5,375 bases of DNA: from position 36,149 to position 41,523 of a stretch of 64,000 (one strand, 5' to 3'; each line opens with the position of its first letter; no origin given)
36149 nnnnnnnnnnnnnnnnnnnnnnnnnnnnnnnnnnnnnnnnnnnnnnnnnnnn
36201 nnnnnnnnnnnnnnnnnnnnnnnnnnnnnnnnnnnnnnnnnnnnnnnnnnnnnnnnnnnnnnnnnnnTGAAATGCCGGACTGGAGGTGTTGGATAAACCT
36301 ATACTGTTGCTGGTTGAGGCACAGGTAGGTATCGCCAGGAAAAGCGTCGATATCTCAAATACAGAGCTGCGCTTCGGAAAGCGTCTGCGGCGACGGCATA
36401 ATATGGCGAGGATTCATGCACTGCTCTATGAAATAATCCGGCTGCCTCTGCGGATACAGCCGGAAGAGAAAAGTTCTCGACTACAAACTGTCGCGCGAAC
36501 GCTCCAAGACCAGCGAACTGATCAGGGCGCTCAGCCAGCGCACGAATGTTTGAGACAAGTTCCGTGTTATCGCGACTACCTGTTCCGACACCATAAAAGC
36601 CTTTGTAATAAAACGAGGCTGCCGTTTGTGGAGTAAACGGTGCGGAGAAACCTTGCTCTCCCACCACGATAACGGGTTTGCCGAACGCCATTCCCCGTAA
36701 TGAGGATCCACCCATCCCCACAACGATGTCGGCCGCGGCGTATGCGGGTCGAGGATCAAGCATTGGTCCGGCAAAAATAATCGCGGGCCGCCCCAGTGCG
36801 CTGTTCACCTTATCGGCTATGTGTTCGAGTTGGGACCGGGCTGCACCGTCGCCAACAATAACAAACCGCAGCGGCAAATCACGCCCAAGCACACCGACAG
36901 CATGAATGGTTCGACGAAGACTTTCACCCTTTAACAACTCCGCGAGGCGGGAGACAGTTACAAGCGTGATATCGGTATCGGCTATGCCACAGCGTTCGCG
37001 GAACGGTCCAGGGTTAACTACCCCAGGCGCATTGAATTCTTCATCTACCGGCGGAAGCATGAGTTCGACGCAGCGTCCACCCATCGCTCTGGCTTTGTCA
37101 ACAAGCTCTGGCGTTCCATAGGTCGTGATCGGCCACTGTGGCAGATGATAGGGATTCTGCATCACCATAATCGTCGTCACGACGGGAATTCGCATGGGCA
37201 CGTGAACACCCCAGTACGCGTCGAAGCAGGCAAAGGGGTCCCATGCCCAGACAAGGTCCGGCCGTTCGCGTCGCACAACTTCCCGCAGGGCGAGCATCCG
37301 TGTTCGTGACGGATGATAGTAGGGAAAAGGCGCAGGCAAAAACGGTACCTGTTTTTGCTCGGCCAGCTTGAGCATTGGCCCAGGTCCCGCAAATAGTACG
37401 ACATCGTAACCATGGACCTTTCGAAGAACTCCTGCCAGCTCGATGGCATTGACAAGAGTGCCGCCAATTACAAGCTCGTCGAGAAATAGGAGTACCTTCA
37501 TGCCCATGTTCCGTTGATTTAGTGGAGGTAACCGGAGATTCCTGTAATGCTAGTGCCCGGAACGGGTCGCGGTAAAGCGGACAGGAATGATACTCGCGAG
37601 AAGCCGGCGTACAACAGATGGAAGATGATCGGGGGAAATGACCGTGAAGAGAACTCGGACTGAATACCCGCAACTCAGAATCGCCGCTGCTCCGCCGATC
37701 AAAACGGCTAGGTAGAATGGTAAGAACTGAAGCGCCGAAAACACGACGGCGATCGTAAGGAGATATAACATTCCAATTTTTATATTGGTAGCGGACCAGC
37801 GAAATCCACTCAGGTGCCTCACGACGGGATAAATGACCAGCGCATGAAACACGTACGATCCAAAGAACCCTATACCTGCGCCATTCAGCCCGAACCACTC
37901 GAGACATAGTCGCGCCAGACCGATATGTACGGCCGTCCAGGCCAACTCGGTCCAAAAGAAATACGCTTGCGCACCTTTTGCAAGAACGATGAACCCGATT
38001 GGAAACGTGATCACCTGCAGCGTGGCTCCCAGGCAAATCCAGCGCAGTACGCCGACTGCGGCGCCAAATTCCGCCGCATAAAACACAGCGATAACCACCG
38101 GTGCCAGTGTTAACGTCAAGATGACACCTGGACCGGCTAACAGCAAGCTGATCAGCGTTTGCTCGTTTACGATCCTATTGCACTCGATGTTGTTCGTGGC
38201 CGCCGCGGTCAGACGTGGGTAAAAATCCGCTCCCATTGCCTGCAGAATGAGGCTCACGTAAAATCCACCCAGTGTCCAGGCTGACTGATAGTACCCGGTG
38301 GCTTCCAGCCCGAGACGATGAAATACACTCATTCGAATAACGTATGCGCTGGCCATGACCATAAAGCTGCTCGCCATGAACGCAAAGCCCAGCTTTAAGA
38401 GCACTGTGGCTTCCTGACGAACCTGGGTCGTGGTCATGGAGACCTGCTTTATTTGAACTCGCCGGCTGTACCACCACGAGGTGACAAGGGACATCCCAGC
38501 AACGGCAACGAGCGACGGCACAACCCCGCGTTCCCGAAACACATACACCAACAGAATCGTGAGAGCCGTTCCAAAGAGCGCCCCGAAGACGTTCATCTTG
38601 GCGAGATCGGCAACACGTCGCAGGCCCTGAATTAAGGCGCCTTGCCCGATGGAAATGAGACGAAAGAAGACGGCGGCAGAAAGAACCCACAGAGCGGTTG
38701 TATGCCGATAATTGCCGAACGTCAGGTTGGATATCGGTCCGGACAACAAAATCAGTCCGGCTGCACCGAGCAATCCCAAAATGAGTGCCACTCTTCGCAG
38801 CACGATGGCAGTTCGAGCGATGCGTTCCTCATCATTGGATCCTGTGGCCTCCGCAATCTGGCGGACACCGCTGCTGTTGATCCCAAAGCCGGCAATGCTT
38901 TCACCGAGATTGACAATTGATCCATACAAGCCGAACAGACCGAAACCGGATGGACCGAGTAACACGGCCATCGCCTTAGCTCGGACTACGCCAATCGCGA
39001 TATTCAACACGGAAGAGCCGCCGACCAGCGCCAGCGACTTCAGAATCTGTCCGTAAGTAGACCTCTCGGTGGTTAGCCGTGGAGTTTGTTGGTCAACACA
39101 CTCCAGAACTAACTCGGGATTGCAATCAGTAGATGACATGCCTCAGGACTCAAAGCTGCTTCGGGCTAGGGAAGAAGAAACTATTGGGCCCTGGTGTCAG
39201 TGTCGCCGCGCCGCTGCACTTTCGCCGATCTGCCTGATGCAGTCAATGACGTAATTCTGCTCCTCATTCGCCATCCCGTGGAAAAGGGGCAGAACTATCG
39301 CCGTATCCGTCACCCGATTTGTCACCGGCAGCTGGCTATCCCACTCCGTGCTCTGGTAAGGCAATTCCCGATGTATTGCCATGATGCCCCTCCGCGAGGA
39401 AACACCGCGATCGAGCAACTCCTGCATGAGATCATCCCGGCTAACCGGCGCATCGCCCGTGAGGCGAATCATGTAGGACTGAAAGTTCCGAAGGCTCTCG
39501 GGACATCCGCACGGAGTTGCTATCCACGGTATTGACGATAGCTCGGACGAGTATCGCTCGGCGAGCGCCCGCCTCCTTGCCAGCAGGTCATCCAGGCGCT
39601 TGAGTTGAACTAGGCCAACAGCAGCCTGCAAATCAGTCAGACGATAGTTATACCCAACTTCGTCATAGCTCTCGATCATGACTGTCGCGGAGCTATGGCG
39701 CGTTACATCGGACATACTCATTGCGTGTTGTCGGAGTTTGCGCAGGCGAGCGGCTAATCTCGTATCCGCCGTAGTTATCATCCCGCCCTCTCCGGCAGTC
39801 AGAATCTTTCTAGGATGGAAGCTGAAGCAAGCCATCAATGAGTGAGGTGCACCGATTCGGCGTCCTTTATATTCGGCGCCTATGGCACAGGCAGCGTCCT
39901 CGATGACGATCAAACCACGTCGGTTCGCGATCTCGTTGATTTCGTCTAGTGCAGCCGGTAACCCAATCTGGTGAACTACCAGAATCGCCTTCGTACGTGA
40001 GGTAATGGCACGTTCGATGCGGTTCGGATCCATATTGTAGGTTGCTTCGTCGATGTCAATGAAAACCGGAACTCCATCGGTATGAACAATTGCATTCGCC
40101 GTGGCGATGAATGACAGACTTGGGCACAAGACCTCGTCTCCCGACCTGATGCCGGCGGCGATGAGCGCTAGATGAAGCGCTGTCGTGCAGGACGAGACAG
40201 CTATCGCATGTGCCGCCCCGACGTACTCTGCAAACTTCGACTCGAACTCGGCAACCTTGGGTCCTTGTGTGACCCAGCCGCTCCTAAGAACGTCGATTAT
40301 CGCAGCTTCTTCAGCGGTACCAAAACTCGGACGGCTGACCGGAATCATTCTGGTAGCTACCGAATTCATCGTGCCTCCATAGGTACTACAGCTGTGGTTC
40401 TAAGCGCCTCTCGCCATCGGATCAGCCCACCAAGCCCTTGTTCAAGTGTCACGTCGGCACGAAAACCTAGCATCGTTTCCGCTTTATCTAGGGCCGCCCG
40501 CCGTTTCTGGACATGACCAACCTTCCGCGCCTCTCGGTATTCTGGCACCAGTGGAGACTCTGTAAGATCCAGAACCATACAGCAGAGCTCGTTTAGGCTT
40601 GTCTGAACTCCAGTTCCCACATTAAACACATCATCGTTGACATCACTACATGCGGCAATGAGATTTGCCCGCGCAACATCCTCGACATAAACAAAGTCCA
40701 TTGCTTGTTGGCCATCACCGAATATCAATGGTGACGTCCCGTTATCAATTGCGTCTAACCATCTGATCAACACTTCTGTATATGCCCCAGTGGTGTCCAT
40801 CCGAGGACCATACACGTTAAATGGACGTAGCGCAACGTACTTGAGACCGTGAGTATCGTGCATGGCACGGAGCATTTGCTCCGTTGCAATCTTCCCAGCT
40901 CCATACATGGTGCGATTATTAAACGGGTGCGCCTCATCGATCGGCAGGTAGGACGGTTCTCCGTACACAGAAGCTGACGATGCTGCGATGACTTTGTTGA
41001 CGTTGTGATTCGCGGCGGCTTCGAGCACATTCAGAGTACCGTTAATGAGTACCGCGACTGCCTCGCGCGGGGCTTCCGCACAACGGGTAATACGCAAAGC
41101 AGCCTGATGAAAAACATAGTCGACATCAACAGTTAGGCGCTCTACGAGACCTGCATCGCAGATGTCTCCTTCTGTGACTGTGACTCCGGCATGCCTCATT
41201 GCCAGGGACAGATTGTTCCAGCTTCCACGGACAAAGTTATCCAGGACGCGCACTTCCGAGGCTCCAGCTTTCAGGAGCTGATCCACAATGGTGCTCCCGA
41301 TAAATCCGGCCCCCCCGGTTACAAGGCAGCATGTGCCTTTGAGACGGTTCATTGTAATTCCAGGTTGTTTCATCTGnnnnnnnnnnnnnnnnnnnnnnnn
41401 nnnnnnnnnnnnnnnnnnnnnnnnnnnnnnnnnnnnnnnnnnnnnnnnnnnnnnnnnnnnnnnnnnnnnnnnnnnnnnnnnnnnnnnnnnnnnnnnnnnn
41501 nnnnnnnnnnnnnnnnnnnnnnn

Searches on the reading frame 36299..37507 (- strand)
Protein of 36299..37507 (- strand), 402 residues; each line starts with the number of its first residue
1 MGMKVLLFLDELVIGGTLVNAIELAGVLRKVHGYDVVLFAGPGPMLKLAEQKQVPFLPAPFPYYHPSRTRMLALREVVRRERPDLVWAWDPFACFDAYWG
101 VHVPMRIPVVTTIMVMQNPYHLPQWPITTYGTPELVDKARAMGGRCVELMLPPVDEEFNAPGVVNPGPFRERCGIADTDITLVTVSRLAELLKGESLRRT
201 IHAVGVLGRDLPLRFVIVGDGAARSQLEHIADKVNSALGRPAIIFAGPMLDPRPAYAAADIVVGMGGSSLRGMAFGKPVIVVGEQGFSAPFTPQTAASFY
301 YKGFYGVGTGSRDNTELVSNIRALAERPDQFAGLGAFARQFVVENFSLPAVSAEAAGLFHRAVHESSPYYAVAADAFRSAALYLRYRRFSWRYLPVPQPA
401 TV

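Call 14: search_protein_families(library=pfam, proteins=[window:36299-37507:-], max_evalue=0.001)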
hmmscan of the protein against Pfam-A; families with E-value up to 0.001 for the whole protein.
window:36299-37507:- (402 aa): 2 families
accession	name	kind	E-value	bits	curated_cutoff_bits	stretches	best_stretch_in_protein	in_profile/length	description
PF13439.12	Glyco_transf_4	-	4.1e-09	37.1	28.5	1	14-113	1-103/170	Glycosyltransferase Family 4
PF13692.12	Glyco_trans_1_4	-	2.3e-08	34.8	27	1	181-286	3-110/142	Glycosyl transferases group 1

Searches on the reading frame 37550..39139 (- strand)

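Call 14: search_protein_families(library=pfam, proteins=[window:37550-39139:-], max_evalue=0.001)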
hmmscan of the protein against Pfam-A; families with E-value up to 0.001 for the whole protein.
window:37550-39139:- (529 aa): 2 families
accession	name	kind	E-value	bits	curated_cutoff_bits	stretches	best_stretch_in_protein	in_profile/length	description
PF13440.11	Polysacc_synt_3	-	9.8e-15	55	23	1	57-361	2-291/293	Polysaccharide biosynthesis protein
PF01943.22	Polysacc_synt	-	7.3e-12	45.7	28.2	1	42-311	11-271/274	Polysaccharide biosynthesis protein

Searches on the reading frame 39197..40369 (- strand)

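Call 14: search_protein_families(library=pfam, proteins=[window:39197-40369:-], max_evalue=0.001)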
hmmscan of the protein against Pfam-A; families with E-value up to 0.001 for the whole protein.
window:39197-40369:- (390 aa): 5 families
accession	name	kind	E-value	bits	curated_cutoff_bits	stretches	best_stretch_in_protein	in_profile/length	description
PF01041.23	DegT_DnrJ_EryC1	-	3.2e-117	392.2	19.8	1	18-379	5-360/360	DegT/DnrJ/EryC1/StrS aminotransferase family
PF00155.27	Aminotran_1_2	-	6.7e-10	39.1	19.7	1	39-166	44-193/361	Aminotransferase class I and II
PF01212.27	Beta_elim_lyase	-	4.1e-09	36.6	27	1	36-281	31-269/288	Beta-eliminating lyase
PF01053.26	Cys_Met_Meta_PP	-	2e-05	23.8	27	1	35-131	50-143/381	Cys/Met metabolism PLP-dependent enzyme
PF00266.25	Aminotran_5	-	3.9e-05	23.2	21.5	1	38-164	44-181/371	Aminotransferase class-V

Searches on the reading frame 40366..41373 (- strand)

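Call 14: search_protein_families(library=pfam, proteins=[window:40366-41373:-], max_evalue=0.001)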
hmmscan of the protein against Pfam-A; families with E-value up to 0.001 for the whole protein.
window:40366-41373:- (335 aa): 9 families
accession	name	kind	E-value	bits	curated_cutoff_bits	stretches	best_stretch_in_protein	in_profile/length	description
PF01370.27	Epimerase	-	1.8e-56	191.7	20.9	1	17-253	2-240/240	NAD dependent epimerase/dehydratase family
PF16363.11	GDP_Man_Dehyd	-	8.2e-47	160.7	27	1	17-314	1-329/332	GDP-mannose 4,6 dehydratase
PF01073.25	3Beta_HSD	-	1.1e-32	113.6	22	1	17-241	1-229/280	3-beta hydroxysteroid dehydrogenase/isomerase family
PF02719.21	Polysacc_synt_2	-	3.5e-15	56.4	20.2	1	17-190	2-174/293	Polysaccharide biosynthesis protein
PF07993.18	NAD_binding_4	-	1.1e-14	54.6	20.1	1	18-236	1-257/258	Male sterility protein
PF13460.12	NAD_binding_10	-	2e-13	51.1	27.2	1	20-187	1-146/184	NAD(P)H-binding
PF04321.23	RmlD_sub_bind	-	1.8e-08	34.3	27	1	17-190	4-154/287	RmlD substrate binding domain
PF05368.20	NmrA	-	5.7e-05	23.3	27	1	17-92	6-78/298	NmrA-like family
PF08659.16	KR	-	5.9e-05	23.5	22.6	1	16-138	3-142/180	KR domain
